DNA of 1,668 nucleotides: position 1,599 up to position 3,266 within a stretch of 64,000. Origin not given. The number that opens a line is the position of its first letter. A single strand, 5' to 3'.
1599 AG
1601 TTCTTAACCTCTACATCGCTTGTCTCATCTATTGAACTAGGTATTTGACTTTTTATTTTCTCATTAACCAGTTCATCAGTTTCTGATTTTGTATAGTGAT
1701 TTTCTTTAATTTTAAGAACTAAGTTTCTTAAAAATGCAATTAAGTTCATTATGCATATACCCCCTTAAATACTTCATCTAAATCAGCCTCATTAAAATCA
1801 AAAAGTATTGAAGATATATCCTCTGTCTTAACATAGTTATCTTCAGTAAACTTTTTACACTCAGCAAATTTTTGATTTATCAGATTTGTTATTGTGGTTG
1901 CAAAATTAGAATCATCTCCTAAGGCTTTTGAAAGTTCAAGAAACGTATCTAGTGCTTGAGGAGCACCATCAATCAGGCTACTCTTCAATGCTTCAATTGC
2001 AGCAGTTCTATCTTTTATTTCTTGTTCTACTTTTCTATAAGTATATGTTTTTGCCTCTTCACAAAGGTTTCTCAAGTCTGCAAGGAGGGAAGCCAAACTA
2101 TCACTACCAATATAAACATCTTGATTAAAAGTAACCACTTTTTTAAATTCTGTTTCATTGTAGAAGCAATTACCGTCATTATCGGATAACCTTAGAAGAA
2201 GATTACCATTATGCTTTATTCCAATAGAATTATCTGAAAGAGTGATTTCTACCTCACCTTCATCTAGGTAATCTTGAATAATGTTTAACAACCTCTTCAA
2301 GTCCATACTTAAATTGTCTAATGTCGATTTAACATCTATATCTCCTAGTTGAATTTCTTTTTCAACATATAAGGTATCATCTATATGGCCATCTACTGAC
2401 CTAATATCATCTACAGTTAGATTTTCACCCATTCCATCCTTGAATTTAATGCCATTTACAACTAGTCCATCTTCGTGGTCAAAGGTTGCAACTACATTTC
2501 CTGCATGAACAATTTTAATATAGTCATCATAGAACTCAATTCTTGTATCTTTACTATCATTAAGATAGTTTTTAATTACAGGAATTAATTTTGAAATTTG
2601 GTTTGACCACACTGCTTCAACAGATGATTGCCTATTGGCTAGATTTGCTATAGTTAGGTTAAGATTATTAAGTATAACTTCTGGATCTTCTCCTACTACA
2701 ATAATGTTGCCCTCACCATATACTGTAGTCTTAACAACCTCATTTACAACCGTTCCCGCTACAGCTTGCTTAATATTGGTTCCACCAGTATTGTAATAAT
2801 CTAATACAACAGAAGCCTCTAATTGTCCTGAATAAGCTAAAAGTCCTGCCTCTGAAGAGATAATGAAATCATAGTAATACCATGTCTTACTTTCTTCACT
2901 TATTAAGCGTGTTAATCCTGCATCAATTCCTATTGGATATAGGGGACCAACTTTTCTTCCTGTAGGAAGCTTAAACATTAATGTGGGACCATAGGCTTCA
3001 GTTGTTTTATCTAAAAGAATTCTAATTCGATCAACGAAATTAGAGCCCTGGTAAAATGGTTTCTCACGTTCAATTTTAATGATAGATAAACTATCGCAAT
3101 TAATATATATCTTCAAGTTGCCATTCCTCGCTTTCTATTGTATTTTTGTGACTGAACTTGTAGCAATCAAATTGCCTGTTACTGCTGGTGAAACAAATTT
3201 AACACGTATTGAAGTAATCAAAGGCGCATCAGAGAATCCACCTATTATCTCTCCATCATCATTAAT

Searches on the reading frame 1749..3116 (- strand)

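Call 56: search_protein_families(library=phrogs, proteins=[window:1749-3116:-], max_evalue=0.00001)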
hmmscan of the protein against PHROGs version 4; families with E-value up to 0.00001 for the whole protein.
window:1749-3116:- (455 aa): 11 families
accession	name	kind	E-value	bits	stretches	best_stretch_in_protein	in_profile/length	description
phrog_4757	-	unknown function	2.9e-12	47.5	1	369-421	93-145/359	-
phrog_1197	-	tail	5.4e-12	46.5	1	374-418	195-239/715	tail protein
phrog_7765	-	unknown function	9.7e-11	41.6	1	371-418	233-280/578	-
phrog_32311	-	unknown function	2.5e-10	40.8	1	373-432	284-343/577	-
phrog_21962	-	tail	3.5e-10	40.7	1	371-417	150-196/321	tail protein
phrog_2631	-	tail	1.2e-09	38.4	1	371-418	374-421/644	tail fiber protein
phrog_23820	-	tail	1.4e-08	36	1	372-417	103-148/221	tail fiber protein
phrog_7032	-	tail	2.6e-08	33.4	1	371-417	279-325/866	tail fiber protein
phrog_6043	-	unknown function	7.2e-07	28.8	1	370-418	461-509/814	-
phrog_8713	-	tail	1.4e-06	28.6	1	374-416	426-468/509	tail fiber protein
phrog_454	-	tail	1.7e-06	27.4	1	371-413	388-430/1376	tail fiber protein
